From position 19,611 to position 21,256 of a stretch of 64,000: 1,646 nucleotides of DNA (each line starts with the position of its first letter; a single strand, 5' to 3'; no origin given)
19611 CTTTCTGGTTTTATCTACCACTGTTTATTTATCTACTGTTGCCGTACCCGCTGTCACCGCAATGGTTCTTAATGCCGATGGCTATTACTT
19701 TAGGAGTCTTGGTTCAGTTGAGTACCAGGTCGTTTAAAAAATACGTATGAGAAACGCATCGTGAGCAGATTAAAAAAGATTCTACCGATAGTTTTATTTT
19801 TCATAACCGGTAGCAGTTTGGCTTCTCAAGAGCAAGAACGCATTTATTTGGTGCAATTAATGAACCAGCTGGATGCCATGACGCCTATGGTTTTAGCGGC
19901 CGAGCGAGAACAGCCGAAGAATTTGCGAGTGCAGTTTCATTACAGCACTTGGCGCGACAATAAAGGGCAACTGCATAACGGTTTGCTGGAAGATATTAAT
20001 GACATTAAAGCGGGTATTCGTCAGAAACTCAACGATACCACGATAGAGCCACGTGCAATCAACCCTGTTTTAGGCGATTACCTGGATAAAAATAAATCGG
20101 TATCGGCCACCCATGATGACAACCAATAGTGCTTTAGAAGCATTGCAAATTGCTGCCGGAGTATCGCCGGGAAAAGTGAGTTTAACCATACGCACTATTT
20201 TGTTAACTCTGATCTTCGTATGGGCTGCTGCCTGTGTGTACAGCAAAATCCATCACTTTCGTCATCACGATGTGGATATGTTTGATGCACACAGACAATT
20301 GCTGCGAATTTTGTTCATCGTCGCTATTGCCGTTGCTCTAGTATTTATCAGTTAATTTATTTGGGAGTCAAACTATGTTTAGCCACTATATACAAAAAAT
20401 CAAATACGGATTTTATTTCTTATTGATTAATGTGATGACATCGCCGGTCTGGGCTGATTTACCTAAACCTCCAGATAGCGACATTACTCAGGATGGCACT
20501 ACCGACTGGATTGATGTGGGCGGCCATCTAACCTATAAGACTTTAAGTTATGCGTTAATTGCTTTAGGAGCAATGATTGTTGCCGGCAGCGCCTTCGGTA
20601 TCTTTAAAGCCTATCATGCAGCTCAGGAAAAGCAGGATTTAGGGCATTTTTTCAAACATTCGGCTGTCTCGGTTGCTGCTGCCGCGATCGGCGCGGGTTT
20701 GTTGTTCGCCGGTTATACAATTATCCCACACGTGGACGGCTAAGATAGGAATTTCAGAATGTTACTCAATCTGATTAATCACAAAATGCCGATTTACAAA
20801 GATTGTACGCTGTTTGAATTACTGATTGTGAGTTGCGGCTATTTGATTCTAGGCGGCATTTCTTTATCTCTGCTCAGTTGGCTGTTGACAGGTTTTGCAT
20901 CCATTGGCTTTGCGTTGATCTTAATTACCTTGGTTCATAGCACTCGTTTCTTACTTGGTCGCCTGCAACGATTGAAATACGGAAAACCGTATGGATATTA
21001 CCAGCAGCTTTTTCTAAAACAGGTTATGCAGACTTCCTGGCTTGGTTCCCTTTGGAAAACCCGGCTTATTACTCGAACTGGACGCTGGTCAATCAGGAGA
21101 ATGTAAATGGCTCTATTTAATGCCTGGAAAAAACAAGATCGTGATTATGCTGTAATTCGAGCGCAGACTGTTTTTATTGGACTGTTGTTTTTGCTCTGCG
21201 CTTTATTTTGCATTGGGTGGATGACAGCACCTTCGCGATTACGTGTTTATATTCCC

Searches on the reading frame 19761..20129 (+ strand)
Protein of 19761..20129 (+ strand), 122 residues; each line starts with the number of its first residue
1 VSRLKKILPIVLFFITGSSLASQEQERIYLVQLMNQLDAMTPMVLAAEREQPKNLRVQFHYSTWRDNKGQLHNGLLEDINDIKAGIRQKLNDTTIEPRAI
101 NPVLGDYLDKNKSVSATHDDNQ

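Call 10: search_protein_families(library=pfam, proteins=[window:19761-20129:+])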
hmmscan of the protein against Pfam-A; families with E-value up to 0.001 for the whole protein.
window:19761-20129:+ (122 aa): 1 family
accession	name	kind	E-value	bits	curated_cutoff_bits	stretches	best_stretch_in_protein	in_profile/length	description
PF09686.15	Plasmid_RAQPRD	-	1e-09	38.8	23.1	1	25-107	4-76/76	Plasmid protein of unknown function (Plasmid_RAQPRD)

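Call 43: search_protein_families(library=ncbifam, proteins=[window:19761-20129:+], max_evalue=0.001)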
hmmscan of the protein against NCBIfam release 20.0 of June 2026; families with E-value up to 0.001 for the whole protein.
window:19761-20129:+ (122 aa): 1 family
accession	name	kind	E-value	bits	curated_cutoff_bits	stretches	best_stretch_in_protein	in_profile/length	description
TIGR01690.2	ICE_RAQPRD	equivalog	2.4e-10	40.4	50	1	22-108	2-79/80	integrative conjugative element protein, RAQPRD family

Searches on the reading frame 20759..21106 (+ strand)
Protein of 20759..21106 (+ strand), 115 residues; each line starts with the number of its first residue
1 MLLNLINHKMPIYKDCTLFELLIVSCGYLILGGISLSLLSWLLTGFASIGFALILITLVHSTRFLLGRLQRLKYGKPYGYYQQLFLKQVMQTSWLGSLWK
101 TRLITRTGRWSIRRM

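Call 10: search_protein_families(library=pfam, proteins=[window:20759-21106:+])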
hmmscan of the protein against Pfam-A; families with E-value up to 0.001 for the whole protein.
window:20759-21106:+ (115 aa): 1 family
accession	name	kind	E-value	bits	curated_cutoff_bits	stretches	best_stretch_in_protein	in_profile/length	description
PF11990.13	DUF3487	-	8.1e-12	45.4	27.8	1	5-114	9-113/114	Protein of unknown function (DUF3487)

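Call 43: search_protein_families(library=ncbifam, proteins=[window:20759-21106:+], max_evalue=0.001)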
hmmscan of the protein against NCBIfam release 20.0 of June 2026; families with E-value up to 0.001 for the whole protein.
window:20759-21106:+ (115 aa): 1 family
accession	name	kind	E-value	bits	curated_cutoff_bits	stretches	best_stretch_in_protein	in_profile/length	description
TIGR03750.1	conj_TIGR03750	hypoth_equivalog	2.1e-14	53.4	70.75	1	6-114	8-111/111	TIGR03750 family conjugal transfer protein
